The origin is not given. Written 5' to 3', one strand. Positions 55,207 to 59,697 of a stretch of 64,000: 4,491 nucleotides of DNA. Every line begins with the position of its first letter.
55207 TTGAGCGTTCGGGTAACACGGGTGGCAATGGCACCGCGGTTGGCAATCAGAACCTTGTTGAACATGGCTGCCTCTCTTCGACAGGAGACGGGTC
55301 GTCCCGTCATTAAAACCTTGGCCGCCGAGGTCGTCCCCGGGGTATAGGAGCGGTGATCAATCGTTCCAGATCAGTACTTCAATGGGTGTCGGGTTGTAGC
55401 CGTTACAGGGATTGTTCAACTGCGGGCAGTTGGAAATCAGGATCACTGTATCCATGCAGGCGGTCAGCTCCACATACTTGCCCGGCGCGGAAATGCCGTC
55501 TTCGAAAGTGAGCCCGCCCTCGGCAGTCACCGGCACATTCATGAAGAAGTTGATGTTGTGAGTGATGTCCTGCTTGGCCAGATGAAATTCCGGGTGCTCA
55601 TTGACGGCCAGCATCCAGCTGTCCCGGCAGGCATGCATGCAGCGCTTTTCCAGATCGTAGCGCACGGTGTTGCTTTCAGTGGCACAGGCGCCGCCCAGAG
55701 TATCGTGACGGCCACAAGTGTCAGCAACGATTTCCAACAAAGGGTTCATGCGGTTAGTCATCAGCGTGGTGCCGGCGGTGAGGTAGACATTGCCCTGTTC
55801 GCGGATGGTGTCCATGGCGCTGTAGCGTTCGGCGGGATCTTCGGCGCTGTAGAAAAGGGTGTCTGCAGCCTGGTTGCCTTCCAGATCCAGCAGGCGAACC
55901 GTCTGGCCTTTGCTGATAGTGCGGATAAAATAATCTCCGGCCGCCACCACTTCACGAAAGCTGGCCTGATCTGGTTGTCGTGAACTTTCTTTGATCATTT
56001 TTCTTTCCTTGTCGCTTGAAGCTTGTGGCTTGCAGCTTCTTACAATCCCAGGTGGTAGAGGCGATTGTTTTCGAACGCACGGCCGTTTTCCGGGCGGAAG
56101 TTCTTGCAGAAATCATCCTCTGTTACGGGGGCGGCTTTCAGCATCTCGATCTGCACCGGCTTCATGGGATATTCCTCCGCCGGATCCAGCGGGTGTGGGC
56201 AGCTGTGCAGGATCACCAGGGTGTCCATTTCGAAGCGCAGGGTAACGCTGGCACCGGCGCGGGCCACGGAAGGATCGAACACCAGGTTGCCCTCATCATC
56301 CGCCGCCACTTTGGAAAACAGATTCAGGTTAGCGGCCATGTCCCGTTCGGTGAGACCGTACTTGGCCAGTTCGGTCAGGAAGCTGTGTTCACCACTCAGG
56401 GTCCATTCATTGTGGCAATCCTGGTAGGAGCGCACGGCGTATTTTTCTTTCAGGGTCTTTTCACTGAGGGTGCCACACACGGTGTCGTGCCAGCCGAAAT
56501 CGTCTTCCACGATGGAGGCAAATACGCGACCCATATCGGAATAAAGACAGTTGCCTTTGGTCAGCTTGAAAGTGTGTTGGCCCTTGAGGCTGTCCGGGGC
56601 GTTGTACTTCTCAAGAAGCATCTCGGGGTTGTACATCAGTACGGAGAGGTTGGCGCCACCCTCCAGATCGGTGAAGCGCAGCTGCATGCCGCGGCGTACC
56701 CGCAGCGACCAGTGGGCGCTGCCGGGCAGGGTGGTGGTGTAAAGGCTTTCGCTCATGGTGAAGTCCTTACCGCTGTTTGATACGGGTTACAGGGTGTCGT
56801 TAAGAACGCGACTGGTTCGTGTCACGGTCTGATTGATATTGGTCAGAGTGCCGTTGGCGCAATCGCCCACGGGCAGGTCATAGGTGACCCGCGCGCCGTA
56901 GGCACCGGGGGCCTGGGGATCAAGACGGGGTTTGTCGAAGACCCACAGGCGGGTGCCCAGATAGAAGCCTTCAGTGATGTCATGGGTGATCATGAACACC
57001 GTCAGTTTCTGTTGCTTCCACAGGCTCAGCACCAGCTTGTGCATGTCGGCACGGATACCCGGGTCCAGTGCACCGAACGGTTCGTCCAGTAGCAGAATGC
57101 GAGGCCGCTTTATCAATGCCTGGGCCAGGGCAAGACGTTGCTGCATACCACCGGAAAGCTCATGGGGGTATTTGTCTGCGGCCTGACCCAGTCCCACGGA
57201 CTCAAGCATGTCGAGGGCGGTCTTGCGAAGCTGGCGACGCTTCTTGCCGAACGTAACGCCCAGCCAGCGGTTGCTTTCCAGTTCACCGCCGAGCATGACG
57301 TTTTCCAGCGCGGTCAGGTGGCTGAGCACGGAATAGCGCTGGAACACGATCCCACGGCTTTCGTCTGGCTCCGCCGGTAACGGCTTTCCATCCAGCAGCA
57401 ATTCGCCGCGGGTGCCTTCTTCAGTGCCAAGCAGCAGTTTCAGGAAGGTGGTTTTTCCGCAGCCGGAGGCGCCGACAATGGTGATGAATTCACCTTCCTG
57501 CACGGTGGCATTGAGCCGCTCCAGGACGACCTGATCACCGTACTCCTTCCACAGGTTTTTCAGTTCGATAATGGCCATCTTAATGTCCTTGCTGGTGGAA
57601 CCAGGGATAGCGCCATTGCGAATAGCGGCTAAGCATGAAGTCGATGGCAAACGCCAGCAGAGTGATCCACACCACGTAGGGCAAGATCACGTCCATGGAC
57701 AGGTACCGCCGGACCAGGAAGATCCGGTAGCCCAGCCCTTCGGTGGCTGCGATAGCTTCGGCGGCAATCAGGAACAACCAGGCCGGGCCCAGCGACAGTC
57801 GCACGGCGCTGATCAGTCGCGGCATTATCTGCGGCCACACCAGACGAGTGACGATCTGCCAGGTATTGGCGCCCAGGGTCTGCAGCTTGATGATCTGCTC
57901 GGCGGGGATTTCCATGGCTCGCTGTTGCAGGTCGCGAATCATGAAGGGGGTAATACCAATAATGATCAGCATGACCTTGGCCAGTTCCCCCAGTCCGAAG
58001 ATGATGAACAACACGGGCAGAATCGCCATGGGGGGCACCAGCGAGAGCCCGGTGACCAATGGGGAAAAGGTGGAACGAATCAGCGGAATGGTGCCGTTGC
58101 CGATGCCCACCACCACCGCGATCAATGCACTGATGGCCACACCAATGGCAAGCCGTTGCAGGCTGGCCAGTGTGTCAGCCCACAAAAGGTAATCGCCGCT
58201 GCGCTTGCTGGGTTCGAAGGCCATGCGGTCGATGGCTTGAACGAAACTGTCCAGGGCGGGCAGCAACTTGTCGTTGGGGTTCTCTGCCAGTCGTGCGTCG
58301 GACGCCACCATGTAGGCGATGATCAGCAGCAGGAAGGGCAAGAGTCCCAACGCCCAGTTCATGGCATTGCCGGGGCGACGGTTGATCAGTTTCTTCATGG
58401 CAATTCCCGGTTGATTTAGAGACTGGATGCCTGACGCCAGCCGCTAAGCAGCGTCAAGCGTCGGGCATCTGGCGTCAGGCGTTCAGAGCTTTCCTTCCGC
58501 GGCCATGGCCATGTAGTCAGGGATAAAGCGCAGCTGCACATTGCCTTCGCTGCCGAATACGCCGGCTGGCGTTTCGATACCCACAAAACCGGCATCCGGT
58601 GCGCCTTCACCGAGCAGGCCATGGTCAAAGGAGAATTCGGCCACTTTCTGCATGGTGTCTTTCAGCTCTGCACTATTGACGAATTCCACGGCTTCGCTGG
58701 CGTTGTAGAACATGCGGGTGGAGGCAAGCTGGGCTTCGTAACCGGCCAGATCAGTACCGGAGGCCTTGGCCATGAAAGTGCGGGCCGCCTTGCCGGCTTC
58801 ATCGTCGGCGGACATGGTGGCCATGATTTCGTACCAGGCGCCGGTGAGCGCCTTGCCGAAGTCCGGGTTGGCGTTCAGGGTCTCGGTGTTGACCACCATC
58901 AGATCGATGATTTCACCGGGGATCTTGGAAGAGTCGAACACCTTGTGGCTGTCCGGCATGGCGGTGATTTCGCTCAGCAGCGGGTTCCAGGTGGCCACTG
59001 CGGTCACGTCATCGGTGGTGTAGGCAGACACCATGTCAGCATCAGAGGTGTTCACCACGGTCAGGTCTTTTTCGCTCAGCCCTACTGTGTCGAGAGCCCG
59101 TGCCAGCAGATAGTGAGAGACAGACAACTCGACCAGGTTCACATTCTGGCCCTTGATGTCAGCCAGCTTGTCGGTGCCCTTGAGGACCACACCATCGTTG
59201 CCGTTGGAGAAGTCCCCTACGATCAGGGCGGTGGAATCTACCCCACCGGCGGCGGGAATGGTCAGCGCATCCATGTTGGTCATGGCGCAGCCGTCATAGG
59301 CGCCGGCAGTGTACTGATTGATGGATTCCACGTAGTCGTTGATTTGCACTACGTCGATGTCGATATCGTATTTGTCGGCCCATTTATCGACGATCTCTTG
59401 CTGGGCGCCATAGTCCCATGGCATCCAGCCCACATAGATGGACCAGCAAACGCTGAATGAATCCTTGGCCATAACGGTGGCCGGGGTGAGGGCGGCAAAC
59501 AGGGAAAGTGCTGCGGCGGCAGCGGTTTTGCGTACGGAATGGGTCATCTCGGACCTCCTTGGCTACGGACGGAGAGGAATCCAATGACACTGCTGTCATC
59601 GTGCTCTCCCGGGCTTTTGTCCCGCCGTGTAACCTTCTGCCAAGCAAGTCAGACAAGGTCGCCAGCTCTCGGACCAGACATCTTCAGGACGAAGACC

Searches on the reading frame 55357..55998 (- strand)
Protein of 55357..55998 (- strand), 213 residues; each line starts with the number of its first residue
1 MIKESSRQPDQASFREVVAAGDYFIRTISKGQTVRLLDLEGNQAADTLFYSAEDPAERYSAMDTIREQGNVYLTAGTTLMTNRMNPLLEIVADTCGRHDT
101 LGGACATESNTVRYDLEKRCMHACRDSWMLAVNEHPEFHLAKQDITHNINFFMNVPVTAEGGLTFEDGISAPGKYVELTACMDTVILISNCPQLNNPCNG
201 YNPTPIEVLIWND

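Call 46: search_protein_families(library=pfam, proteins=[window:55357-55998:-], max_evalue=0.001)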
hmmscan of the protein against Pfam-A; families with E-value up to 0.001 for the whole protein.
window:55357-55998:- (213 aa): 1 family
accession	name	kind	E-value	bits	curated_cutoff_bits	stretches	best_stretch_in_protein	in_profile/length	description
PF09347.15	DUF1989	-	1e-63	214.4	27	1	16-185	1-168/168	Domain of unknown function (DUF1989)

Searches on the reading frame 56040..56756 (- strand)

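Call 46: search_protein_families(library=pfam, proteins=[window:56040-56756:-], max_evalue=0.001)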
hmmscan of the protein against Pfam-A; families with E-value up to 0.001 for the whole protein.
window:56040-56756:- (238 aa): 1 family
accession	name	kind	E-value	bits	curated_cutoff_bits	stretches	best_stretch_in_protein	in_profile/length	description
PF09347.15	DUF1989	-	7.5e-58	195.3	27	1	9-180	2-168/168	Domain of unknown function (DUF1989)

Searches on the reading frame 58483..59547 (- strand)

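Call 46: search_protein_families(library=pfam, proteins=[window:58483-59547:-], max_evalue=0.001)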
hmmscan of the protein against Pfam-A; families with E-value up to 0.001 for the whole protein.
window:58483-59547:- (354 aa): 1 family
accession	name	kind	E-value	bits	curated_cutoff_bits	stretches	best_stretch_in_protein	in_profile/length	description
PF09084.16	NMT1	-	2.3e-07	31.4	20.5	1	61-237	20-201/216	NMT1/THI5 like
